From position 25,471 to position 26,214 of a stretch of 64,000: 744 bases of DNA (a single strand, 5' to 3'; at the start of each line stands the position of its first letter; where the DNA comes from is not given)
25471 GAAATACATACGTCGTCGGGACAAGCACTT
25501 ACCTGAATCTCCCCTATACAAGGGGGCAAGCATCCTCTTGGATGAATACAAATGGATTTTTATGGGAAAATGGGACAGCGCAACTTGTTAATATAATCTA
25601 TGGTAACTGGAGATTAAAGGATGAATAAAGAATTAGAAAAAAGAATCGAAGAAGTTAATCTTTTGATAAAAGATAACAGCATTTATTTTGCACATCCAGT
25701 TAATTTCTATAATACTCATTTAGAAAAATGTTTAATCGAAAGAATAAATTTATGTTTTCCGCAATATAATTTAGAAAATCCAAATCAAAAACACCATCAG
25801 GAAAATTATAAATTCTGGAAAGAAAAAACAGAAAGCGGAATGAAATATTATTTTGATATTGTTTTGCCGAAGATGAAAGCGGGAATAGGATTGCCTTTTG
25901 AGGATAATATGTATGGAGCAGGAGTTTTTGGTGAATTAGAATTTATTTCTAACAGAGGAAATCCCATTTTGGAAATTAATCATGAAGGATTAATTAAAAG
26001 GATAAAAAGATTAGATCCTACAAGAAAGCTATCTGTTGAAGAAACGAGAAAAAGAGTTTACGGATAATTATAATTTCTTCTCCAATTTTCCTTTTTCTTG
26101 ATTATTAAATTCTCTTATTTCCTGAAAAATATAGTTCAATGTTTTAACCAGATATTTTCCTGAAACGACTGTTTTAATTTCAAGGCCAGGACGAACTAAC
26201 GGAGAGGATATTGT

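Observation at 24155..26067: Overlapping gene pair: large metallophosphoesterase with novel N-domain plus NDT-like protein, behind a palindromic promoter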

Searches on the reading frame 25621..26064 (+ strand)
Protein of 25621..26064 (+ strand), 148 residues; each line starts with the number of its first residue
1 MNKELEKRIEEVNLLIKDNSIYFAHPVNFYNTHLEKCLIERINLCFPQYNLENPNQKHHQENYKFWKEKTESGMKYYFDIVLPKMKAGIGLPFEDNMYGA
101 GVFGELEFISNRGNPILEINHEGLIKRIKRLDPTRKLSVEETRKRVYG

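Call 4: search_protein_families(library=pfam, proteins=[window:25621-26064:+], max_evalue=0.1)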
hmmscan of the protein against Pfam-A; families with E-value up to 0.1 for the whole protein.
window:25621-26064:+ (148 aa): 0 families

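Call 5: search_protein_families(library=phrogs, proteins=[window:25621-26064:+], max_evalue=0.1)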
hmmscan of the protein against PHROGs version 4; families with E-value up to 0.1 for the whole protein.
window:25621-26064:+ (148 aa): 1 family
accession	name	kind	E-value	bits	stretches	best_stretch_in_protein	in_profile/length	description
phrog_3497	-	unknown function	0.078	13.8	1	4-68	38-101/150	-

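Call 6: search_protein_families(library=padloc, proteins=[window:25621-26064:+], max_evalue=0.1)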
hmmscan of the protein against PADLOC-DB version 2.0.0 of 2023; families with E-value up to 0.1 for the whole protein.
window:25621-26064:+ (148 aa): 0 families

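Call 8: search_solved_structures(query=window:25621-26064:+, max_evalue=10, show_alignments=2)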
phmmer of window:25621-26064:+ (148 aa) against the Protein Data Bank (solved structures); distinct sequences matched with E-value up to 10: 0.

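Call 9: search_protein_families(library=ncbifam, proteins=[window:25621-26064:+], max_evalue=0.1)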
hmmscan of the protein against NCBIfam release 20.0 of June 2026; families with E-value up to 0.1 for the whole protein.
window:25621-26064:+ (148 aa): 0 families

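Call 11: find_homologous_proteins(query=window:25621-26064:+, max_evalue=0.01)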
Query window:25621-26064:+ (148 aa): 63 proteins with E <= 0.01 among 71 candidates.
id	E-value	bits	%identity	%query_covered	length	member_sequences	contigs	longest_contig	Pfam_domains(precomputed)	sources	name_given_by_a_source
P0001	7.8e-95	333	99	100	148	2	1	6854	-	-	-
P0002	8.3e-65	235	76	97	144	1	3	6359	-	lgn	-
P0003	2.3e-63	231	72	99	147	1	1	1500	-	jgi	jgi:hypothetical protein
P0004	5.4e-60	220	67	98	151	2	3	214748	-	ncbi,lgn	-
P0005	2.3e-58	214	68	97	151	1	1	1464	-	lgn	-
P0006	2.9e-57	211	71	90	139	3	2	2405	-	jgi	jgi:hypothetical protein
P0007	7.9e-56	206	64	92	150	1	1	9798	-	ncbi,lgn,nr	ncbi:MAG: hypothetical protein M1416_03265 [Candidatus Pacearchaeota archaeon]|nr:hypothetical prote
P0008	9.3e-56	206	72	89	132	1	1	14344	-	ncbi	-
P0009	7.4e-55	203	70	90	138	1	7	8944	-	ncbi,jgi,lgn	-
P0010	8.5e-54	199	63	99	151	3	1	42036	-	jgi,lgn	-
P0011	7.0e-53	197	64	99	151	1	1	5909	-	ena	-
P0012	1.0e-52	196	61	99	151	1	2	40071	-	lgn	-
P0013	2.0e-52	195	63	97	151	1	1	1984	-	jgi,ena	-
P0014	9.4e-52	193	60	99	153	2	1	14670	-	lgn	-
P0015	1.3e-51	192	61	99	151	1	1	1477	-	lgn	-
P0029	2.2e-42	162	53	98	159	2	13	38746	-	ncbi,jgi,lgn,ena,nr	ncbi:hypothetical protein CO037_01065 [Candidatus Pacearchaeota archaeon CG_4_9_14_0_2_um_filter_30_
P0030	6.4e-42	161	58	89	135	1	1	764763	-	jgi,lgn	jgi:hypothetical protein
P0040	2.3e-37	146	57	86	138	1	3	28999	-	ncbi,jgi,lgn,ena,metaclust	metaclust:\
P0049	4.0e-35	139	55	87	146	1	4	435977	-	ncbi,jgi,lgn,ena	-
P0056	7.4e-32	128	49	85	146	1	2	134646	-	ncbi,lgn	-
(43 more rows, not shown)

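Call 19: search_solved_structures(query=A1, max_evalue=10, show_alignments=3)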
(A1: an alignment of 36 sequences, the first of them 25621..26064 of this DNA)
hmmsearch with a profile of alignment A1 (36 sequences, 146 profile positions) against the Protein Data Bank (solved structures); distinct sequences matched with E-value up to 10: 3.
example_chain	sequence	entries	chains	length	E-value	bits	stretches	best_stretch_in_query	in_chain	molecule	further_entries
5kef_A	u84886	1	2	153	0.3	14.2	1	59-100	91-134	PhnB protein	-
3l20_A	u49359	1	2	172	0.36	13.9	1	59-100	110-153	Putative uncharacterized protein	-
4dou_A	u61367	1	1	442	0.7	13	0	17-48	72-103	Adiponectin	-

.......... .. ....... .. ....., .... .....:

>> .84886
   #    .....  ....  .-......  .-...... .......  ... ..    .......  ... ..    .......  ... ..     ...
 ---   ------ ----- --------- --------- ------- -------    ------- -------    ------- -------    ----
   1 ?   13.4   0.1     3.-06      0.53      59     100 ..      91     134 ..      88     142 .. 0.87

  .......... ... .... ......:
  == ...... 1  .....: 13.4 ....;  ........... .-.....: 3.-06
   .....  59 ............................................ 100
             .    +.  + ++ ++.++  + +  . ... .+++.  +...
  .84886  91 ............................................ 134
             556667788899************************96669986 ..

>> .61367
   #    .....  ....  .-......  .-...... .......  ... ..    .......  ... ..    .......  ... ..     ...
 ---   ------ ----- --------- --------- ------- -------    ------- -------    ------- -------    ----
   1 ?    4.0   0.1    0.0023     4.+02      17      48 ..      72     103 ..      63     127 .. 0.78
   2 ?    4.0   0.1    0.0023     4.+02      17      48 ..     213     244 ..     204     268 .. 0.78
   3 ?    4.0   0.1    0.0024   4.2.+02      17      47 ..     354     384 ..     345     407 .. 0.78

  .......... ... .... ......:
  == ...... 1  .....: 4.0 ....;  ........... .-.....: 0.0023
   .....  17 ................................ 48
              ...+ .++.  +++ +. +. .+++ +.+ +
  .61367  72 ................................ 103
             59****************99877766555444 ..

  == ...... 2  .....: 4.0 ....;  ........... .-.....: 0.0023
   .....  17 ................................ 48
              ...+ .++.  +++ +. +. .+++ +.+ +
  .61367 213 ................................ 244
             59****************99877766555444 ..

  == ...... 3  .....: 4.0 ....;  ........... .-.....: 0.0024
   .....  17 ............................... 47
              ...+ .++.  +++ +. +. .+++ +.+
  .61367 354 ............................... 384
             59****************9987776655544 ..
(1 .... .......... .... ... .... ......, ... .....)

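Call 26: find_encoding_contigs(protein=P0004, flank=8000, max_places=2)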
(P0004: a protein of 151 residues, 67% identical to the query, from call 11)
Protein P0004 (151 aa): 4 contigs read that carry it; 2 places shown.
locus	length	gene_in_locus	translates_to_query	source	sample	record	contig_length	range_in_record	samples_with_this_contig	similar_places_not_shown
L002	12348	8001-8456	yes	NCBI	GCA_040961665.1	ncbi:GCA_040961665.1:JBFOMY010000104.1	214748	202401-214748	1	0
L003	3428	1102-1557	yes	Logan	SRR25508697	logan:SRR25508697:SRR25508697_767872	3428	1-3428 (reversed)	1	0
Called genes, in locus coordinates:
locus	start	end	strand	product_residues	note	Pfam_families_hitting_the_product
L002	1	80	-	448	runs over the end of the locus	PF00753:Lactamase_B, PF22505:RNase_J_b_CASP, PF07521:RMMBL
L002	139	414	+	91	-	-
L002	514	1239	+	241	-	PF10584:Proteasome_A_N, PF00227:Proteasome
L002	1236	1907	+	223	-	PF01172:SBDS_N, PF09377:SBDS_domain_II, PF20268:SBDS_C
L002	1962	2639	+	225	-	PF14382:ECR1_N (weak), PF21266:S1_RRP4 (weak), PF00013:KH_1, PF15985:KH_6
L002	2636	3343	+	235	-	PF01138:RNase_PH, PF03725:RNase_PH_C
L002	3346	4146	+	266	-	PF01138:RNase_PH, PF03725:RNase_PH_C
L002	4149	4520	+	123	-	PF01192:RNA_pol_Rpb6 (weak)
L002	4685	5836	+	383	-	PF03952:Enolase_N, PF00113:Enolase_C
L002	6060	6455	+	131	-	-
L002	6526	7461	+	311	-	PF00318:Ribosomal_S2 (faint)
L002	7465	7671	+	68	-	-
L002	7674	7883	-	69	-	PF12773:DZR (faint), PF13240:Zn_Ribbon_1 (faint)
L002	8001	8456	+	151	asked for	-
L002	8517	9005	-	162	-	PF13298:LigD_N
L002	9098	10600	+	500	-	-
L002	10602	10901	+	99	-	-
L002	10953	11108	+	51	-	-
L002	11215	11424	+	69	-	-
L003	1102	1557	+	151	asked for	-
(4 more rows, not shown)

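Call 27: find_encoding_contigs(protein=P0040, flank=8000, max_places=2)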
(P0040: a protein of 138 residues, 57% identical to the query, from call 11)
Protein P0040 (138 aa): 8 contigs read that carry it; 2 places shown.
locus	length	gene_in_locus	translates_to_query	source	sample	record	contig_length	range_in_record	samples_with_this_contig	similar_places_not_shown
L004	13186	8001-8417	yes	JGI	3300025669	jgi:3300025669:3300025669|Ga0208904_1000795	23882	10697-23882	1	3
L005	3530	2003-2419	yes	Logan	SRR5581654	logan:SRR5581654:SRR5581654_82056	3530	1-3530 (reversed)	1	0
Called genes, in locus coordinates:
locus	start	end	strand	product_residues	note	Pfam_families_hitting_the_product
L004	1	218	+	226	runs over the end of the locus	PF01172:SBDS_N, PF09377:SBDS_domain_II, PF20268:SBDS_C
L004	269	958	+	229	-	PF21266:S1_RRP4 (faint), PF00013:KH_1, PF15985:KH_6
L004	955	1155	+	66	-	-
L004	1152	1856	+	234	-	PF01138:RNase_PH, PF03725:RNase_PH_C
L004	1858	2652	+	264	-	PF01138:RNase_PH, PF03725:RNase_PH_C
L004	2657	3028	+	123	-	PF01192:RNA_pol_Rpb6 (weak)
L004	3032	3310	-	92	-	-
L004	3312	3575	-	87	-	-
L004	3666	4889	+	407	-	PF03952:Enolase_N (weak), PF00113:Enolase_C, PF13378:MR_MLE_C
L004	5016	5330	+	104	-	-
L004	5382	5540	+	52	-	-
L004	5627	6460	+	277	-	PF00318:Ribosomal_S2 (faint)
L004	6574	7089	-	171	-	PF13298:LigD_N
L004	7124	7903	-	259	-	PF01791:DeoC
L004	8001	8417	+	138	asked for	-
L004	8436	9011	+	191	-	PF01966:HD (weak)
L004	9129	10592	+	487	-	-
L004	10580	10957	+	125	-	PF04266:ASCH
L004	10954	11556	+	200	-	-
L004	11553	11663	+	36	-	-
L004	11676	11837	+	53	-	PF02805:Ada_Zn_binding (weak)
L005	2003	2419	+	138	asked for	-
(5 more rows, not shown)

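Call 28: find_encoding_contigs(protein=P0030, flank=8000, max_places=2)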
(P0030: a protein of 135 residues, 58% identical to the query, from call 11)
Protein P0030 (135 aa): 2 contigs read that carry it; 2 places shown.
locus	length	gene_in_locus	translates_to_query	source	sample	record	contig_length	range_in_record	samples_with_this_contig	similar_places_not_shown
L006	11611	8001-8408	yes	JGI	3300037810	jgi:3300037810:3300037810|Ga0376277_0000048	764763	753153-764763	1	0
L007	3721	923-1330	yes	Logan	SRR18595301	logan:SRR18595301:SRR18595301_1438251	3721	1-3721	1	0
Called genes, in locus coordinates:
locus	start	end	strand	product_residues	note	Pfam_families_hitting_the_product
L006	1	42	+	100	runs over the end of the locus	-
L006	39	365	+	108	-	-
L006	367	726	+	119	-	-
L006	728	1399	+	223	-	PF14382:ECR1_N (weak), PF21266:S1_RRP4 (weak), PF00013:KH_1, PF15985:KH_6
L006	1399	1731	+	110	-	-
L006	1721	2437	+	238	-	PF01138:RNase_PH, PF03725:RNase_PH_C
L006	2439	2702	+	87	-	-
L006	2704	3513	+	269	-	PF01138:RNase_PH, PF03725:RNase_PH_C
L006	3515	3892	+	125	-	PF01192:RNA_pol_Rpb6 (weak)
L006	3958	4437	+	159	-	-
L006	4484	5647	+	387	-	PF03952:Enolase_N, PF00113:Enolase_C, PF13378:MR_MLE_C (weak)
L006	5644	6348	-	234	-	-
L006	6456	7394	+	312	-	PF00318:Ribosomal_S2 (faint)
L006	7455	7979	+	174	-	-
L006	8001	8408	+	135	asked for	-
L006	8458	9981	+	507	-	-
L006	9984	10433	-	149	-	PF13298:LigD_N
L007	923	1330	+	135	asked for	-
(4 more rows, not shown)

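Call 30: predict_structure(alignment_id=A1)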
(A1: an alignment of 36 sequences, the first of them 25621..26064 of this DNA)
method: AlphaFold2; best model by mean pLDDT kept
length: 148 residues; sequences in the alignment: 36
mean_pLDDT: 96.6   pTM: 0.90
mean pLDDT of the five models: 96.6, 96.1, 95.9, 95.8, 95.8
residues with pLDDT >= 90: 145; 70-90: 2; 50-70: 1; < 50: 0
segments of 3 or more residues with pLDDT < 50: none
pLDDT, mean of each block of 10 residues (from residue 1): 90 96 97 98 98 97 96 96 98 98 98 98 97 97 93
secondary structure, 60 per line:
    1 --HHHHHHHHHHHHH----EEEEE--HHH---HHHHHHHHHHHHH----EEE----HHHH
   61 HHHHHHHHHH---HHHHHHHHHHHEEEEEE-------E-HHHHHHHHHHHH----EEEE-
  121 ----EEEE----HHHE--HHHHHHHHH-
elements in order: H3-15 E20-24 H33-45 E50-52 H57-70 H74-84 E85-90 H100-111 E116-119 E125-128 H139-147

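Call 33: fold_search(model_id=the predicted structure, library=pdb)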
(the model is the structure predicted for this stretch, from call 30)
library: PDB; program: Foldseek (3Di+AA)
matches with E <= 10: 1071; with E <= 0.001: 0
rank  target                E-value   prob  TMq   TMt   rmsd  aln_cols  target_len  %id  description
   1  9b7d_C                8.2e-03  0.98  0.44  0.36   4.9       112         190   13  Structure of ThsB-Tad3 complex (released 2025-01-22)
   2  8fz9_A                1.5e-02  0.92  0.41  0.44  10.7       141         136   12  Crystal Structure of Bacillus cereus TIR protein (released 2024-06-19)
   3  8fz9_B                1.8e-02  0.95  0.44  0.49  10.3       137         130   12  Crystal Structure of Bacillus cereus TIR protein (released 2024-06-19)
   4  1j4a_A                2.0e-02  0.57  0.30  0.16   7.8       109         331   10  INSIGHTS INTO DOMAIN CLOSURE, SUBSTRATE SPECIFICITY AND CATALYSIS OF D-LACTATE DEHYDROGENASE FROM LACTOBACILLUS BULGAR (released 2002-05-29)
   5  8wcf                  2.4e-02  0.97  0.46  0.44   8.3       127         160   15  Crystal structure of EcThsB (released 2024-09-18)
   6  9b7d_A                3.6e-02  0.87  0.39  0.32   5.9       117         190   10  Structure of ThsB-Tad3 complex (released 2025-01-22)
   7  1j49_A                3.6e-02  0.41  0.28  0.15   6.9       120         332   10  INSIGHTS INTO DOMAIN CLOSURE, SUBSTRATE SPECIFICITY AND CATALYSIS OF D-LACTATE DEHYDROGENASE FROM LACTOBACILLUS BULGAR (released 2002-05-29)
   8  8pqr_D                3.8e-02  0.98  0.47  0.46   3.6       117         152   16  Nucleoside 2'deoxyribosyltransferase from Chroococcidiopsis thermalis PCC 7203 WT bound to DAD_Immucillin-H (released 2024-02-21)
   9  8pqq_D                3.8e-02  0.96  0.55  0.53   9.4       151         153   12  Nucleoside 2'deoxyribosyltransferase from Chroococcidiopsis thermalis PCC 7203 E88Q Mutant bound to Clofarabine (released 2024-02-21)
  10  9i9q_A                3.8e-02  0.84  0.43  0.46  10.6       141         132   13  Crystal structure of DNPH1 bound by compound 2. (released 2025-11-12)
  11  8pqt_A                4.1e-02  0.99  0.50  0.49   3.7       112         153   16  Nucleoside 2'deoxyribosyltransferase from Chroococcidiopsis thermalis PCC 7203 WT bound to Bis-Tris (released 2024-02-21)
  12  4c6t_B                4.1e-02  0.85  0.38  0.34   5.8       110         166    9  Crystal structure of the RPS4 and RRS1 TIR domain heterodimer (released 2014-05-28)
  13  9da6_A                4.3e-02  0.91  0.41  0.45   5.8       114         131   13  Crystal structure of human DNPH1 bound to inhibitor 3a (released 2025-02-05)
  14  3u80_A                4.6e-02  0.75  0.35  0.39   5.4       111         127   13  1.60 Angstrom Resolution Crystal Structure of a 3-Dehydroquinate Dehydratase-like Protein from Bifidobacterium longum (released 2011-10-26)
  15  8qhr_A                4.9e-02  0.94  0.42  0.46   5.0       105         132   10  Crystal structure of the human DNPH1 glycosyl-enzyme intermediate (released 2023-11-08)
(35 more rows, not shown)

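Call 34: fold_search(model_id=the predicted structure, library=viral)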
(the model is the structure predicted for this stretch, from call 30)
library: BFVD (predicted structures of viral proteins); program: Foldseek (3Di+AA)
matches with E <= 10: 634; with E <= 0.001: 1
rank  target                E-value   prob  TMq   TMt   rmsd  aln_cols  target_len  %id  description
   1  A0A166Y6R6            8.7e-04  1.00  0.50  0.47  12.0       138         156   15  DUF4406 domain-containing protein [Gordonia phage Demosthenes]
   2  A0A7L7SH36            1.4e-03  1.00  0.47  0.48  10.2       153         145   10  Deoxyuridine triphosphatase [Gordonia phage Archimedes]
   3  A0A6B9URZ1            1.6e-03  1.00  0.48  0.38  10.3       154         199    9  (no name in the UniProt tables at hand)
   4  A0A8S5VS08            2.0e-03  1.00  0.48  0.60   4.9       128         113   18  (no name in the UniProt tables at hand)
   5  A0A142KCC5            2.3e-03  1.00  0.50  0.59   4.9       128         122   12  Nucleoside deoxyribosyltransferase [Gordonia phage Benczkowski14]
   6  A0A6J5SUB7            2.7e-03  0.99  0.44  0.20   6.7       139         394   15  DUF1937 domain-containing protein [uncultured Caudovirales phage]
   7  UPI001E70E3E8         3.3e-03  0.99  0.45  0.37  10.8       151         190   12  (no name look-up for this kind of identifier)
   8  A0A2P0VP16            4.6e-03  1.00  0.47  0.09   4.1       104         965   12  TIR/WD40 domain-containing protein [Tetraselmis virus 1]
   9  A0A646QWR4            4.6e-03  0.99  0.49  0.49  10.3       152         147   13  (no name in the UniProt tables at hand)
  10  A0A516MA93            4.9e-03  1.00  0.56  0.58   3.6       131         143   14  (no name in the UniProt tables at hand)
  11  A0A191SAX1            4.9e-03  1.00  0.53  0.54   6.3       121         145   15  (no name in the UniProt tables at hand)
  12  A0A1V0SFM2            4.9e-03  1.00  0.44  0.47   4.8       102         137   20  Nucleoside 2-deoxyribosyltransferase [Hokovirus HKV1]
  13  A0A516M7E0            7.6e-03  0.69  0.35  0.26  17.4       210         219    9  (no name in the UniProt tables at hand)
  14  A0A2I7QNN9            9.3e-03  0.95  0.43  0.36  10.5       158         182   10  (no name in the UniProt tables at hand)
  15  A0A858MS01            1.1e-02  0.99  0.44  0.37   4.8       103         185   17  (no name in the UniProt tables at hand)
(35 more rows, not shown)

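Call 36: search_protein_families(library=pfam, alignment_id=A1, max_evalue=10)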
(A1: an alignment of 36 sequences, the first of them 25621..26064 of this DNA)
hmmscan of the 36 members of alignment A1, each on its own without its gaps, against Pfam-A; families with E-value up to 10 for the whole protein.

A. member 1, window:25621-26064:+ (148 aa): 0 families

B. families by the number of members that match (of 36 scanned): 8 families
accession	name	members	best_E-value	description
PF08539.16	HbrB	3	0.087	HbrB-like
PF18931.5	DUF5680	1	0.0017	Domain of unknown function (DUF5680)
PF14406.12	Bacteroid_pep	1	0.0096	Ribosomally synthesized peptide in Bacteroidetes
PF05712.18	MRG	1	0.03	MRG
PF25716.1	BPP1_LPA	1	0.073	Late promoter-activating protein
PF08147.17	DBP10CT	1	0.17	DBP10CT (NUC160) domain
PF08052.16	PyrBI_leader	1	0.2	PyrBI operon leader peptide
PF19658.4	DUF6161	1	0.33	Family of unknown function (DUF6161)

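Call 50: search_protein_families(library=pfam, proteins=[L004:10954-11553:+], max_evalue=0.01)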
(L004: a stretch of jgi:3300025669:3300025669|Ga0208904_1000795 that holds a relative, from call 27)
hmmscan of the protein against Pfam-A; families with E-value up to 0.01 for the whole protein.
L004:10954-11553:+ (200 aa): 0 families

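Call 52: search_protein_representatives(alignment_id=A1)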
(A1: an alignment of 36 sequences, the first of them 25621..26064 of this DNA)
Query: 36 sequences, 146 profile positions. Proteins with E-value up to 0.001 (for the whole library): 1017; up to 1e-10: 462; up to 1e-30: 78. The best 150 are listed.
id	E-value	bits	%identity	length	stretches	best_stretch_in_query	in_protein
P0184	5.0e-53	195.2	-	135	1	15-144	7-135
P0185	2.1e-52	193.1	-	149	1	2-144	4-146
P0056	2.1e-52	193.1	-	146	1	15-144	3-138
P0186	3.4e-52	192.4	-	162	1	14-144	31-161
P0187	1.3e-49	184.1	-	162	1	2-144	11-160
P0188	1.6e-49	183.8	-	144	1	12-144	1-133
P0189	1.9e-49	183.5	-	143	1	14-144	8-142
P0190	1.9e-48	180.3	-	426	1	11-144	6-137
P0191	2.5e-48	179.9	-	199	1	13-144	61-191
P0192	9.4e-48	178.0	-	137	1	15-144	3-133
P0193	4.5e-47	175.8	-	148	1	4-144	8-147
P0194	1.3e-46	174.3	-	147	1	5-143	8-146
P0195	8.9e-46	171.6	-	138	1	10-143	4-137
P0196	1.3e-45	171.2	-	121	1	5-111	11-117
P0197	1.8e-45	170.6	-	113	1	15-125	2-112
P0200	1.5e-43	164.4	-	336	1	14-144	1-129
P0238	3.2e-35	137.4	-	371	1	15-144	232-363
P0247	4.8e-33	130.3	-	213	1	13-108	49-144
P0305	1.1e-24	103.2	-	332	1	16-144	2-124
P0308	1.8e-24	102.5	-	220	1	13-133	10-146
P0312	6.0e-24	100.8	-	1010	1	6-145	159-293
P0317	8.7e-24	100.3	-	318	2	14-142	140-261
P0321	1.2e-23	99.8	-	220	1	11-142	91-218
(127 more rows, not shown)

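Call 54: search_protein_families(library=pfam, proteins=[P0190, P0200, P0238, P0305, P0312, P0317, P0321, P0308, P0247, P0191], max_evalue=0.01)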
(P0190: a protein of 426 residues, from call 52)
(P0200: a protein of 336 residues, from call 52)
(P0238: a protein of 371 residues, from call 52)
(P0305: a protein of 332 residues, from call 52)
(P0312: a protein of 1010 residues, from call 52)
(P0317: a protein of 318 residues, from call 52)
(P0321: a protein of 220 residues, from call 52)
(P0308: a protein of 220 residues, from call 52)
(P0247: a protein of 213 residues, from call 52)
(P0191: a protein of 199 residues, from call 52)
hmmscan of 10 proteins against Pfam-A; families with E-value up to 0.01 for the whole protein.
P0190 (426 aa): 1 family
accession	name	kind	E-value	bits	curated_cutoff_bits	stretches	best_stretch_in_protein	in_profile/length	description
PF02811.25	PHP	-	4.1e-12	47.2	26.4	1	139-227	1-71/164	PHP domain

P0200 (336 aa): 1 family
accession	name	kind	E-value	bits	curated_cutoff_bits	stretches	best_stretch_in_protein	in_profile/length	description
PF06941.18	NT5C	-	4.1e-07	30.5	24.8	1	143-314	4-160/180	5' nucleotidase, deoxy (Pyrimidine), cytosolic type C protein (NT5C)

P0238 (371 aa): 2 families
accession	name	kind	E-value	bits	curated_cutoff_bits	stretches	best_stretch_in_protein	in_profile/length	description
PF02163.28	Peptidase_M50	-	7.8e-20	71.6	27.2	2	38-113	2-103/221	Peptidase family M50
PF13398.12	Peptidase_M50B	-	0.0091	16.2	26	1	43-186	22-158/201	Peptidase M50B-like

P0305 (332 aa): 0 families

P0312 (1010 aa): 2 families
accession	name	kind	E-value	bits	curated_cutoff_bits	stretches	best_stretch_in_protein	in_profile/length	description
PF13671.12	AAA_33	-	1.8e-15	57.9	27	1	9-134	3-137/143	AAA domain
PF03109.22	ABC1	-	0.00017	21.3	22.9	1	846-903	179-236/244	ABC1 atypical kinase-like domain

P0317 (318 aa): 1 family
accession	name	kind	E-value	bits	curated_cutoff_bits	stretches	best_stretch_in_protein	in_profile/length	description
PF23740.1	Ig_ZP2_3rd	-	0.0029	18.1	27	0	241-268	9-36/93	Zona pellucida sperm-binding protein 2, Ig-like domain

P0321 (220 aa): 0 families

P0308 (220 aa): 0 families

P0247 (213 aa): 0 families

P0191 (199 aa): 0 families

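Call 62: search_protein_families(library=ncbifam, proteins=[L004:8436-9008:+, L004:7124-7900:-, L004:10580-10954:+, L004:10954-11553:+], max_evalue=0.01)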
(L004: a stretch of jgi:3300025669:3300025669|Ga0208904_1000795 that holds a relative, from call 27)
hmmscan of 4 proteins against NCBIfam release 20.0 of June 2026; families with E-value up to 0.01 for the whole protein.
L004:8436-9008:+ (191 aa): 5 families
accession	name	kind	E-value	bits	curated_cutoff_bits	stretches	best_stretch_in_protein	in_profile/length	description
TIGR00277.1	HDIG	domain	1.9e-08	34.1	27.6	1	52-128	3-79/84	HDIG domain-containing metalloprotein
NF010007.0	PRK13480.1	equivalog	1.7e-05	24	460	1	2-99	113-203/314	3'-5' exoribonuclease YhaM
NF009343.0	PRK12703.1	equivalog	0.00067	18.6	434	1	50-152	184-270/339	tRNA (cytidine(56)-2'-O)-methyltransferase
NF045665.1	NTPtran_DVU1551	equivalog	0.001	18.1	315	1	51-96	215-262/359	DVU_1551 family NTP transferase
NF005519.0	PRK07152.1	equivalog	0.008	15.1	315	0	53-94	196-234/361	nicotinate-nucleotide adenylyltransferase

L004:7124-7900:- (258 aa): 1 family
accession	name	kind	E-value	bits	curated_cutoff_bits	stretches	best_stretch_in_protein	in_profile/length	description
TIGR00126.1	deoC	equivalog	9.3e-44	149.4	117.3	1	44-231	17-198/211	deoxyribose-phosphate aldolase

L004:10580-10954:+ (125 aa): 0 families

L004:10954-11553:+ (200 aa): 0 families

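Call 65: search_solved_structures(query=A3, max_evalue=10, show_alignments=4)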
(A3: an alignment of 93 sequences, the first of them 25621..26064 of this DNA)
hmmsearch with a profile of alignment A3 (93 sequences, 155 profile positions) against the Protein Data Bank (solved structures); distinct sequences matched with E-value up to 10: 2.
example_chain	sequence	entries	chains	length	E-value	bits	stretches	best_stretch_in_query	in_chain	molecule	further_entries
8of6_A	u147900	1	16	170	0.98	12.3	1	59-140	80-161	YtoQ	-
8s6d_A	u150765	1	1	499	2.9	10.7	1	80-118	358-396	Fumonisin B1 esterase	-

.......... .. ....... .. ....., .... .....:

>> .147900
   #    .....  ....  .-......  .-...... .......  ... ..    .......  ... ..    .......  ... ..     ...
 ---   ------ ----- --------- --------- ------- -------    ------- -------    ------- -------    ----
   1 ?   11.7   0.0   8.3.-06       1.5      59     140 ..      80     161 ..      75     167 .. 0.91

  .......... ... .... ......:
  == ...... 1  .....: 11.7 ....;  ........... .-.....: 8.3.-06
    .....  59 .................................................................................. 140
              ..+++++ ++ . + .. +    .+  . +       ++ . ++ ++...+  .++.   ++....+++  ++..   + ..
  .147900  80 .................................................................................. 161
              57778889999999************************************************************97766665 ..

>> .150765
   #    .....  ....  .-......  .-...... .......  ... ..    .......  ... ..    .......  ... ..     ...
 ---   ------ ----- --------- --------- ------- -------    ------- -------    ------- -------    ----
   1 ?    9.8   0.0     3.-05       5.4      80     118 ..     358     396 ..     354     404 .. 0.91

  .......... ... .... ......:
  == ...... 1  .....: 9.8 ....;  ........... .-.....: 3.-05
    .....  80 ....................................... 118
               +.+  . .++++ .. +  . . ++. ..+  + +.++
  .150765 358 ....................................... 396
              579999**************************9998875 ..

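Call 66: search_protein_families(library=pfam, alignment_id=A3, max_evalue=1)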
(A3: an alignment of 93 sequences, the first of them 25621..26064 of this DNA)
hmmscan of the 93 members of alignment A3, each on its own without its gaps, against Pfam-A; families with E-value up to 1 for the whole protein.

A. member 1, window:25621-26064:+ (148 aa): 0 families

B. families by the number of members that match (of 93 scanned): 36 families (the first 25 are shown)
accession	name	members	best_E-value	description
PF14359.12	DUF4406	2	0.05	Domain of unknown function (DUF4406)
PF08539.16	HbrB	2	0.25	HbrB-like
PF20856.2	SdbC_C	1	0.0082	SdbC, C-terminal domain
PF14406.12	Bacteroid_pep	1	0.0096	Ribosomally synthesized peptide in Bacteroidetes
PF05014.21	Nuc_deoxyrib_tr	1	0.013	Nucleoside 2-deoxyribosyltransferase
PF05712.18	MRG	1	0.03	MRG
PF00847.26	AP2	1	0.034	AP2 domain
PF15499.12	Peptidase_C98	1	0.039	Ubiquitin-specific peptidase-like, SUMO isopeptidase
PF11074.14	DUF2779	1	0.045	Domain of unknown function(DUF2779)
PF18306.6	LDcluster4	1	0.046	SLOG cluster4 family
PF17763.6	Asparaginase_C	1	0.055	Glutaminase/Asparaginase C-terminal domain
PF22467.3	KH_GLD-3_3rd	1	0.064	GLD-3 3rd KH domain (aka KH4)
PF04959.19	ARS2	1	0.066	Arsenite-resistance protein 2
PF10165.14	Ric8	1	0.069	Guanine nucleotide exchange factor synembryn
PF08211.18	dCMP_cyt_deam_2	1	0.076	Cytidine and deoxycytidylate deaminase zinc-binding region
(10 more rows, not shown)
